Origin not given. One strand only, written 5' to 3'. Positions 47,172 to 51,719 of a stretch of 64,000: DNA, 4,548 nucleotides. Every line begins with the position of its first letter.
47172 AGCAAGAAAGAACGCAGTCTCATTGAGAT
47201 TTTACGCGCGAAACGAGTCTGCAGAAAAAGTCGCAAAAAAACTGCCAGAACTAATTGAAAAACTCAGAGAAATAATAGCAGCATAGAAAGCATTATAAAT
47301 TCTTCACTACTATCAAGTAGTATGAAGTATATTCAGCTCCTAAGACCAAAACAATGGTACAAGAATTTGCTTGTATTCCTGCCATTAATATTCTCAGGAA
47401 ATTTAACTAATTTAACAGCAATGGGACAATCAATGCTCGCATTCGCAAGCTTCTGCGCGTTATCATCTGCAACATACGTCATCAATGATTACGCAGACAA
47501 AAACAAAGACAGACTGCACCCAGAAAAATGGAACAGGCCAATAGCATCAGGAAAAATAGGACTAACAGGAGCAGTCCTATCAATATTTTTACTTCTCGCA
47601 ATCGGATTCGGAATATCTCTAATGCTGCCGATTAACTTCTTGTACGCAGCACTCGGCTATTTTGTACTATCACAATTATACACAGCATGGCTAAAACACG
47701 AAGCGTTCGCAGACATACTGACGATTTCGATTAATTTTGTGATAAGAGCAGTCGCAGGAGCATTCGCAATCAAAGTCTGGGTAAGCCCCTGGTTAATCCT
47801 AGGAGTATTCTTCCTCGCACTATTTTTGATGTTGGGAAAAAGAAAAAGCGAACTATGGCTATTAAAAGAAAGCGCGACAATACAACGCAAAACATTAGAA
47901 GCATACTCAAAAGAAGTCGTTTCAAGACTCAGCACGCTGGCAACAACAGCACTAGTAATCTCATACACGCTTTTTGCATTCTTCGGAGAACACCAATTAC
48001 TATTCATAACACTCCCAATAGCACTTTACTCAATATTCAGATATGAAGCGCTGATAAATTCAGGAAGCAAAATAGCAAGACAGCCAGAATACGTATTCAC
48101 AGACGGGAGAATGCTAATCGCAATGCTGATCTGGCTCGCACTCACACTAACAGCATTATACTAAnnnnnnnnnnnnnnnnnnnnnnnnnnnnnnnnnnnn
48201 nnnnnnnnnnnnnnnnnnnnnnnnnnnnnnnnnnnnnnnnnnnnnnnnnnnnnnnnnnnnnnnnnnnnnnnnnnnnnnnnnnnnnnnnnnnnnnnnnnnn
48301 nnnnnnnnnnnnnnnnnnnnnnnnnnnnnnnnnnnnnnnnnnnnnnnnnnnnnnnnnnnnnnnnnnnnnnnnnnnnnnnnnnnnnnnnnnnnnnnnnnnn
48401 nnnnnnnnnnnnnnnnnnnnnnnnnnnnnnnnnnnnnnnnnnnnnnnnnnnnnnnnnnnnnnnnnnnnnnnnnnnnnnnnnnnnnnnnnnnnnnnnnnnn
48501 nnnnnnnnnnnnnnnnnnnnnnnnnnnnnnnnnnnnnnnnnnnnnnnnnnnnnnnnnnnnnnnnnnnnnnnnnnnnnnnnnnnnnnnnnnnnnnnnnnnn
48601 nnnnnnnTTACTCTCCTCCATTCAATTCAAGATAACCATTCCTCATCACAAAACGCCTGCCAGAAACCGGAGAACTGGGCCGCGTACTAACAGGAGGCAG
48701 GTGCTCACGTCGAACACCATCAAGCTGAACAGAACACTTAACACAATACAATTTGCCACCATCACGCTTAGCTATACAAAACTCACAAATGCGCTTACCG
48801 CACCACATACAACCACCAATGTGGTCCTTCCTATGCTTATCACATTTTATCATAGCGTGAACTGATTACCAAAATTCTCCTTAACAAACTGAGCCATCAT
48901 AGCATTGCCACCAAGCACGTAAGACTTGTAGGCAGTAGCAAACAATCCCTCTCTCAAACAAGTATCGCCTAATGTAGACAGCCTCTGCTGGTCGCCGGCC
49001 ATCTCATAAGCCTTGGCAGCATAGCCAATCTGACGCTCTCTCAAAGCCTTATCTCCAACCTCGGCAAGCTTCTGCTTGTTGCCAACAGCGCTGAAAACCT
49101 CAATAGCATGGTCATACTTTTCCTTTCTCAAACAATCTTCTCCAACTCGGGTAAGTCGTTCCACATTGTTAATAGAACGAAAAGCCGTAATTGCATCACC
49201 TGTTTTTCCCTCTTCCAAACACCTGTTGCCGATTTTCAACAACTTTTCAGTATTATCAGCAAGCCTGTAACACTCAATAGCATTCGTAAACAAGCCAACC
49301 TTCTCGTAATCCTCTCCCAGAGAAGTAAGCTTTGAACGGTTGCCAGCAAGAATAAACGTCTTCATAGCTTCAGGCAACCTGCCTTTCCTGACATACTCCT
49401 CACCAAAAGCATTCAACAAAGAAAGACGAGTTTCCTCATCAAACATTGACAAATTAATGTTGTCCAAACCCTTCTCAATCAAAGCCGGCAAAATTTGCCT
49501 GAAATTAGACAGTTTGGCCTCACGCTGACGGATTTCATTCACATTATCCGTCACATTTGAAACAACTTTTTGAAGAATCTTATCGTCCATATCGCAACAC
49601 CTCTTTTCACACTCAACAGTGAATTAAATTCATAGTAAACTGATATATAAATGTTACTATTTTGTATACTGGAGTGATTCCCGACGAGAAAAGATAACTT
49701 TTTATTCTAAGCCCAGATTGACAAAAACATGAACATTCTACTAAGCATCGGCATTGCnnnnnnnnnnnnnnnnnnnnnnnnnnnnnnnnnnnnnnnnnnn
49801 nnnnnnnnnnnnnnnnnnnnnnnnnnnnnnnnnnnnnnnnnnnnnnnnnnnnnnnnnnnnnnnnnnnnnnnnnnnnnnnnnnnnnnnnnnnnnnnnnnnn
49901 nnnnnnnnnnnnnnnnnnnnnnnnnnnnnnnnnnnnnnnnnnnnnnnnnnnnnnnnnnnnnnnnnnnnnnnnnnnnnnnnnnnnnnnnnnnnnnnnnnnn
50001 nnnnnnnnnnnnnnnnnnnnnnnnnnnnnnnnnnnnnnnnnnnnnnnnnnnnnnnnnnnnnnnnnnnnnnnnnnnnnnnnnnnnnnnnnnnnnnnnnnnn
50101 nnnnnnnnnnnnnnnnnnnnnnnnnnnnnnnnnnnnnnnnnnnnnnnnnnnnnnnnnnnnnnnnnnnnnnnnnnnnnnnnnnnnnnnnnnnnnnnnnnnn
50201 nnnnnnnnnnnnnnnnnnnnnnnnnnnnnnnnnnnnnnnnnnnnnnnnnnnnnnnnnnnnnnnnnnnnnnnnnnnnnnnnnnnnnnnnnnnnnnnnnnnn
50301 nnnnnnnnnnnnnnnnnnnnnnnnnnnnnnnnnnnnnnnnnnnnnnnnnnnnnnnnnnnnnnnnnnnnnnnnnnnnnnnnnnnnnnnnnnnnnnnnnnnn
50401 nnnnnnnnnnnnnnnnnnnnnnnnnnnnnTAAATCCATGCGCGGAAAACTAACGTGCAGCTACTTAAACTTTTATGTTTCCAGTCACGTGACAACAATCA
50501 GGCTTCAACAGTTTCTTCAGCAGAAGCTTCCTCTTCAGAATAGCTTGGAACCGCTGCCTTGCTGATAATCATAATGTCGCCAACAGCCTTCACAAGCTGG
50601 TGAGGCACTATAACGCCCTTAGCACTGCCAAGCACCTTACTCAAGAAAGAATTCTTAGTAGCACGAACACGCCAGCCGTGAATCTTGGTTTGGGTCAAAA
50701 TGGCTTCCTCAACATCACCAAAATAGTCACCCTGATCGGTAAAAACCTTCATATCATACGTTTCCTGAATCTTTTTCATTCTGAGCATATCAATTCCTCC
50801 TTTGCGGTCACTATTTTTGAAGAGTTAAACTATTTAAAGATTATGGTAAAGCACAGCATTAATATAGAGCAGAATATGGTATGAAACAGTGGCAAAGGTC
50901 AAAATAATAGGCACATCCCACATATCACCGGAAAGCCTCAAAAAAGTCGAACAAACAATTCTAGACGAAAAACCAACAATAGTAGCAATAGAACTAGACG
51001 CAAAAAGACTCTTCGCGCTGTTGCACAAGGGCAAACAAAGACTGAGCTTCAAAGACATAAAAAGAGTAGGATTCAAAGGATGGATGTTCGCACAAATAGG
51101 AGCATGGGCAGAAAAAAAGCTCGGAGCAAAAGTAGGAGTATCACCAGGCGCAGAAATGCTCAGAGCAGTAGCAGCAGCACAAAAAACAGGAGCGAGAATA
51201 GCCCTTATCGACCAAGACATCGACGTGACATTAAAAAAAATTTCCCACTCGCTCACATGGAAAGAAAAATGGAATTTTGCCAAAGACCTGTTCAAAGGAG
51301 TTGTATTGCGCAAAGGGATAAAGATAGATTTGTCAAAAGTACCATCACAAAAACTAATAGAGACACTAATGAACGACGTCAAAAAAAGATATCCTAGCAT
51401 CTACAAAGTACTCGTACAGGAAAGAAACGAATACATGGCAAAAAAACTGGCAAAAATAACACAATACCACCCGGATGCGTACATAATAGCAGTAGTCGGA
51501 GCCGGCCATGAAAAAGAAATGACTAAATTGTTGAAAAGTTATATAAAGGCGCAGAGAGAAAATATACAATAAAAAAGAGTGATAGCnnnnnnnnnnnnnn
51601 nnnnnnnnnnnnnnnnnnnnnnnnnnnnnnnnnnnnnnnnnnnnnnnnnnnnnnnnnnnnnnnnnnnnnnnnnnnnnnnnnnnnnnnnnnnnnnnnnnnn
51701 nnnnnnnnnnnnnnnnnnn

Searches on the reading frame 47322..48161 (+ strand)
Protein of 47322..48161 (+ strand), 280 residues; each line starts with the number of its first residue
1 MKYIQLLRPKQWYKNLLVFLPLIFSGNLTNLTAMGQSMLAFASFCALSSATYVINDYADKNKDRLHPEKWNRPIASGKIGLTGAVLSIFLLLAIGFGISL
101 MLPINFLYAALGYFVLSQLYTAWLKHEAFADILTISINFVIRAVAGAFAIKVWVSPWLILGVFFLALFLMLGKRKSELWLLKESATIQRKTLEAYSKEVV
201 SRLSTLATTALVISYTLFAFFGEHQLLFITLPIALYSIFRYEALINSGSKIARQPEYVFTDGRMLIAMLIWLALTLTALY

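Call 73: search_protein_families(library=pfam, max_evalue=0.000001, proteins=[window:47322-48161:+])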
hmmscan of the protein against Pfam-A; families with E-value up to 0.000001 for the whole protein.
window:47322-48161:+ (280 aa): 1 family
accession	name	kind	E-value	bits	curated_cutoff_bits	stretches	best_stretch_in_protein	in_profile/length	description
PF01040.23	UbiA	-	7.3e-26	91.4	34.2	1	38-246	23-233/250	UbiA prenyltransferase family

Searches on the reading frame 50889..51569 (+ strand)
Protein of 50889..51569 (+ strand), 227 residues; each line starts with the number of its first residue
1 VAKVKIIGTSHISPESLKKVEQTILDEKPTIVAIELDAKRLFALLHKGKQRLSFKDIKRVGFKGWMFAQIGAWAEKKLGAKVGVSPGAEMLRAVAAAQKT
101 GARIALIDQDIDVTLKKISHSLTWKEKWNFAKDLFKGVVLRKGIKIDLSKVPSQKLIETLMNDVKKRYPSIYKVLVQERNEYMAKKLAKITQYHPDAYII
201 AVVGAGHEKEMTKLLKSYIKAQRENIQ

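Call 74: search_protein_families(library=pfam, max_evalue=0.000001, proteins=[window:50889-51569:+])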
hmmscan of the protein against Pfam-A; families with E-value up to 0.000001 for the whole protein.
window:50889-51569:+ (227 aa): 1 family
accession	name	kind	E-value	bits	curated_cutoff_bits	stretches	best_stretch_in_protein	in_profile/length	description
PF01963.22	TraB_PrgY_gumN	-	2.3e-18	67.5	26.8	1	5-208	13-244/263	TraB/PrgY/gumN family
